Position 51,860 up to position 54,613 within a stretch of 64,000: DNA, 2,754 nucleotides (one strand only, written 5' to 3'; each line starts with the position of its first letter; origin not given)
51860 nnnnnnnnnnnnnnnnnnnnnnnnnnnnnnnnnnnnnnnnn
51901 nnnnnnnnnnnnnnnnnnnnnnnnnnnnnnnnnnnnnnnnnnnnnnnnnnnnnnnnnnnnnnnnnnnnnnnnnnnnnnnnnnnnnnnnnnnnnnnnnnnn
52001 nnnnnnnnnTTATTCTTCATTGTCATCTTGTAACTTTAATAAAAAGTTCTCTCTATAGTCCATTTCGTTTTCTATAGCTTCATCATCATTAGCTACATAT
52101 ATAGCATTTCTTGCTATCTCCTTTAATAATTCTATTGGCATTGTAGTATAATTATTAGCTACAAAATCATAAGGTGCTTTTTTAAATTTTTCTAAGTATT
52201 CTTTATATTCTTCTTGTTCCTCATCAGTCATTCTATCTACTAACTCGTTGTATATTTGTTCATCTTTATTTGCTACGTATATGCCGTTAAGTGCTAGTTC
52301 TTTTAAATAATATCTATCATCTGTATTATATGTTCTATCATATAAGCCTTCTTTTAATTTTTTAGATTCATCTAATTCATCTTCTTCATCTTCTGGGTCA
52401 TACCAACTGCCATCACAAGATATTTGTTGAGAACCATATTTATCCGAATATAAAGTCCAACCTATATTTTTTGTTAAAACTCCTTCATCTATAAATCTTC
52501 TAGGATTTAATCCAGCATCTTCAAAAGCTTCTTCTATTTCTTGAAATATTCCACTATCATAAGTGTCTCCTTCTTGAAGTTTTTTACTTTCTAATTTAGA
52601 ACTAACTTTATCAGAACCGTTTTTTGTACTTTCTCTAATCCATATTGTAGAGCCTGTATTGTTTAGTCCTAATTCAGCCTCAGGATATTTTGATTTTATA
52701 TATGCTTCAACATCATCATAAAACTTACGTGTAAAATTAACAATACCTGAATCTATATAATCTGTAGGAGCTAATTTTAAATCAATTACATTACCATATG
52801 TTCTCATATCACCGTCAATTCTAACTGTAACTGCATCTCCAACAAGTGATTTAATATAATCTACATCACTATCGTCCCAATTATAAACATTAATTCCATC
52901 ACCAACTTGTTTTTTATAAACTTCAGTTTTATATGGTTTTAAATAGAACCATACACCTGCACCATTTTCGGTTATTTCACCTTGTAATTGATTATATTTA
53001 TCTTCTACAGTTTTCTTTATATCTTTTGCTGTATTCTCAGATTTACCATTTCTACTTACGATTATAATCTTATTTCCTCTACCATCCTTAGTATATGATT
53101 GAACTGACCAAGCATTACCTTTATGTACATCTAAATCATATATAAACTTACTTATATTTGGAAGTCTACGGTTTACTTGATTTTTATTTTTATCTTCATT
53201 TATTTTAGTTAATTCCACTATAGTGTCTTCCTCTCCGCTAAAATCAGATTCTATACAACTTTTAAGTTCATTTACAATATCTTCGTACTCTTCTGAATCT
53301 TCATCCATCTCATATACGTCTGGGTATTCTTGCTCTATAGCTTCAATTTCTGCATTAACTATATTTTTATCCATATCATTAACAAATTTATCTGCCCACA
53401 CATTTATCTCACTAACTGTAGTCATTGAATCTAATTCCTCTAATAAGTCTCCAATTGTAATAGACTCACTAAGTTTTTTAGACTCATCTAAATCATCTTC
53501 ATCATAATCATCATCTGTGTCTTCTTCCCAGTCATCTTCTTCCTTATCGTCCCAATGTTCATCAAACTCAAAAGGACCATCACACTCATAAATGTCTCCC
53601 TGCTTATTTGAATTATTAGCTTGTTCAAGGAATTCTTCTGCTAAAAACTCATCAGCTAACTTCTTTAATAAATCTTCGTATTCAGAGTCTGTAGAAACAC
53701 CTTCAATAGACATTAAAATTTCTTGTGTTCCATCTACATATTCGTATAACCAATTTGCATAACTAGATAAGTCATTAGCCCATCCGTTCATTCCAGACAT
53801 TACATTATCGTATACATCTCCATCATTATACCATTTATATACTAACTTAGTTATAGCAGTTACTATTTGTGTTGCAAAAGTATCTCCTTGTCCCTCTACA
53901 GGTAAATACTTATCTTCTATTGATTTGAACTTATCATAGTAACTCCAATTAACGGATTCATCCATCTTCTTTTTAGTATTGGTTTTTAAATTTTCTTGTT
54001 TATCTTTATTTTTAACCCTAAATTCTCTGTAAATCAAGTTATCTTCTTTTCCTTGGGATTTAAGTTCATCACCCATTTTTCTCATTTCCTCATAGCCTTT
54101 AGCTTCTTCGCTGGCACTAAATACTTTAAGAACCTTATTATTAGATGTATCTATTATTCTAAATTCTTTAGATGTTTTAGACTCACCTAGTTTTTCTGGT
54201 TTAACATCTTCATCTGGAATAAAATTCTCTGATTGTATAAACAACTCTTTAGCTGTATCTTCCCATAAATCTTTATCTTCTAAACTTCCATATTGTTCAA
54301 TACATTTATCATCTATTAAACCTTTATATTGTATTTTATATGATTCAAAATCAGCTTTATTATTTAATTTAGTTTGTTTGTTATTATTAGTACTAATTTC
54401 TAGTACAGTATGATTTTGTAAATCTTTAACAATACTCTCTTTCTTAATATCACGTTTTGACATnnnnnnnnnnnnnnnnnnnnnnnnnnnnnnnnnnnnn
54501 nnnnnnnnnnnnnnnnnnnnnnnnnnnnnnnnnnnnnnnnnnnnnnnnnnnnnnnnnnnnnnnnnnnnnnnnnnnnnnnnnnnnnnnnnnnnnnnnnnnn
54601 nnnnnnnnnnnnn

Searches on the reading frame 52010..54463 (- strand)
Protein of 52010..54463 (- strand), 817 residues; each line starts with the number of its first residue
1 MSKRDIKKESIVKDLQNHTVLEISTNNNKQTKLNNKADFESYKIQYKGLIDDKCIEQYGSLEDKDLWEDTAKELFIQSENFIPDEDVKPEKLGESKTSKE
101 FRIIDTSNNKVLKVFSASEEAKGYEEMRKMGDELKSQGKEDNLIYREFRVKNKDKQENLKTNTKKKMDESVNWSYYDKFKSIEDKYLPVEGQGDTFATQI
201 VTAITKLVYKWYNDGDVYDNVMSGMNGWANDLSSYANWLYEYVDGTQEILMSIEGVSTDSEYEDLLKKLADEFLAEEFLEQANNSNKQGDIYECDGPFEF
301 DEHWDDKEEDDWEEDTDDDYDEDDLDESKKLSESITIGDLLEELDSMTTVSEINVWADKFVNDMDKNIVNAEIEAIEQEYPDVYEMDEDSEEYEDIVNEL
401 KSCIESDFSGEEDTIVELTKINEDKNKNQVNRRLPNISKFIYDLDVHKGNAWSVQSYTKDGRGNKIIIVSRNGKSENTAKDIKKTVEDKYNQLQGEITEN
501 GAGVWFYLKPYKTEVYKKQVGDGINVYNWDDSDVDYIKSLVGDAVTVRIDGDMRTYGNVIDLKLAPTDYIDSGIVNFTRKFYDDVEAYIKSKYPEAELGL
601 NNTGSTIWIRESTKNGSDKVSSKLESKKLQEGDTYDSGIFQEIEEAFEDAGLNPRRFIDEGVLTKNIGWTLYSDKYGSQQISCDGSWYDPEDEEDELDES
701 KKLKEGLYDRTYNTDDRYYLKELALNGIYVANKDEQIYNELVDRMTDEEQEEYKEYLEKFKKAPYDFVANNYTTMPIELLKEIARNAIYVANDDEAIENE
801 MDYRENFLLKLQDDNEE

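Call 42: find_encoding_contigs(protein=window:52010-54463:-, flank=10000, max_places=1)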
Protein window:52010-54463:- (817 aa): 8 contigs read that carry it; 1 place shown.
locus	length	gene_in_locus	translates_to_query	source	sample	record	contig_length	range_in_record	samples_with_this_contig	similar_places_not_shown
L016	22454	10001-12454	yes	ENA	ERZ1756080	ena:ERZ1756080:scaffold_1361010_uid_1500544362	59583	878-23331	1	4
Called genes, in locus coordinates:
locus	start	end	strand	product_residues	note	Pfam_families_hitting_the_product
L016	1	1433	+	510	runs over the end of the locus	PF18824:LPD11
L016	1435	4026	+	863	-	-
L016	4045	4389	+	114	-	-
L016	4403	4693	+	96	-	-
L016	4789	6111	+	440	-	-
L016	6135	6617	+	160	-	-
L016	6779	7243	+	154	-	-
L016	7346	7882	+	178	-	-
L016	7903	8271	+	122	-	-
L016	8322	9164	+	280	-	PF12725:DUF3810 (weak), PF23649:FKBP15 (weak), PF06725:3D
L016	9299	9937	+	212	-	-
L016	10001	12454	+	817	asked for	-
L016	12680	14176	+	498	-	PF03420:Peptidase_S77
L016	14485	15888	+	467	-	PF07068:Gp23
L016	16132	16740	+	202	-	-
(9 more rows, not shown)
